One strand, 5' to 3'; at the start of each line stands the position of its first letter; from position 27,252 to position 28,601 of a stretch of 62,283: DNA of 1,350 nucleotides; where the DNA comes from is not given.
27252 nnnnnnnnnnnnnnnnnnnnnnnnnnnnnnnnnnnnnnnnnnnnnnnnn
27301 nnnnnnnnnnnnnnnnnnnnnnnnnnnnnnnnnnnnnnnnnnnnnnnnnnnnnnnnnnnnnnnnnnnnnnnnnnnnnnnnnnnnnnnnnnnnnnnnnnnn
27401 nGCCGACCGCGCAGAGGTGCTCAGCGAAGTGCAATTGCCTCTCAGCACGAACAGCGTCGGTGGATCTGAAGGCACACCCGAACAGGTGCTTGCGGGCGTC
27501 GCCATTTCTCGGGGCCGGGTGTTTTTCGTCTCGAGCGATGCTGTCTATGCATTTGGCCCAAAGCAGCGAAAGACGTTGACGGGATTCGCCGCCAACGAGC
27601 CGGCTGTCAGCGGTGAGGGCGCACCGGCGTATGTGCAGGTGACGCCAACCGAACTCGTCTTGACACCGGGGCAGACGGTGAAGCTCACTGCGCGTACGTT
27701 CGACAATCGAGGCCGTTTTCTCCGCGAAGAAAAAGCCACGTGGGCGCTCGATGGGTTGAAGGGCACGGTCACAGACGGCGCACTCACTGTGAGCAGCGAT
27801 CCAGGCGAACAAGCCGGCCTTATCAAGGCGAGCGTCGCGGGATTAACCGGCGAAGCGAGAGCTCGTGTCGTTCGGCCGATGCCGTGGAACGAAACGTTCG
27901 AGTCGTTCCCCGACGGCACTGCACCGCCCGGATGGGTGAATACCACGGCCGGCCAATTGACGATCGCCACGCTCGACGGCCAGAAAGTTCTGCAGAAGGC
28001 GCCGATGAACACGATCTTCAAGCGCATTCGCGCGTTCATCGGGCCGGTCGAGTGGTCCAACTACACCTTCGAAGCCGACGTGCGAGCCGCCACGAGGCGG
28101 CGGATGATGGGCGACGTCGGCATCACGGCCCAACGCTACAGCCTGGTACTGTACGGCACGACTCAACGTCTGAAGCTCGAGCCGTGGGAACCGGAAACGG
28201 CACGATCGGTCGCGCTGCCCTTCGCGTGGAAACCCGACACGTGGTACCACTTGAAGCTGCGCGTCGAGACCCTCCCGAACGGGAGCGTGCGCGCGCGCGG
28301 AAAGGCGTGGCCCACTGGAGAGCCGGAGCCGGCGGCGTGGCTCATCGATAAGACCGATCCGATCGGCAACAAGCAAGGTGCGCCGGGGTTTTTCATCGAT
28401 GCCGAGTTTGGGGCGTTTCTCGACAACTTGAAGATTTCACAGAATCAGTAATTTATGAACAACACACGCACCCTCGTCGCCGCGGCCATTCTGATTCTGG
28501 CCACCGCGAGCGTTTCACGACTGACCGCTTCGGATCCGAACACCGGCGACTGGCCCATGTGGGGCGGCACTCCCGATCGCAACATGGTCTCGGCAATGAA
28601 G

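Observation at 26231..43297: Dense island of secreted PQQ-like/BamB-like beta-propeller paralogs sharing an N-terminal WPxWRGP motif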

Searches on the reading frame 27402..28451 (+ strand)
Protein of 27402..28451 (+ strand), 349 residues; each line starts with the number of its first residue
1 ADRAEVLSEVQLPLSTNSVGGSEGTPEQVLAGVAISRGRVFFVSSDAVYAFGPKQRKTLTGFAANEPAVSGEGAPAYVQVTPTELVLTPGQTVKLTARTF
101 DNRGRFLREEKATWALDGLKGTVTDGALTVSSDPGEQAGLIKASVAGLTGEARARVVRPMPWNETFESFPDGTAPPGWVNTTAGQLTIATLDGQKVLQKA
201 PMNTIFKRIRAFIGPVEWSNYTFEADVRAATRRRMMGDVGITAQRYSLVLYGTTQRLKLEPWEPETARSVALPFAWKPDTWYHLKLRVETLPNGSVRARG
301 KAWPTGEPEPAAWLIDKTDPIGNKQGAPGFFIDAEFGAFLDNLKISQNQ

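Call 27: search_protein_families(library=pfam, proteins=[window:27402-28451:+], max_evalue=1)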
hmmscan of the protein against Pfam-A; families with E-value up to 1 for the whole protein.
window:27402-28451:+ (349 aa): 1 family
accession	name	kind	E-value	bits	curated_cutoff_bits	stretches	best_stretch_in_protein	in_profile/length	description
PF02368.24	Big_2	-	0.091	13.2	22.8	1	78-130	5-54/79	Bacterial Ig-like domain (group 2)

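Call 76: search_solved_structures(query=window:27402-28451:+, max_evalue=1)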
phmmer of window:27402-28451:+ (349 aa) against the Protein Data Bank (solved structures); distinct sequences matched with E-value up to 1: 0.

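Call 77: search_protein_families(library=ncbifam, proteins=[window:27402-28451:+], max_evalue=0.01)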
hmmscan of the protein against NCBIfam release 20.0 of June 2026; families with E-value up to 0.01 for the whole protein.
window:27402-28451:+ (349 aa): 0 families
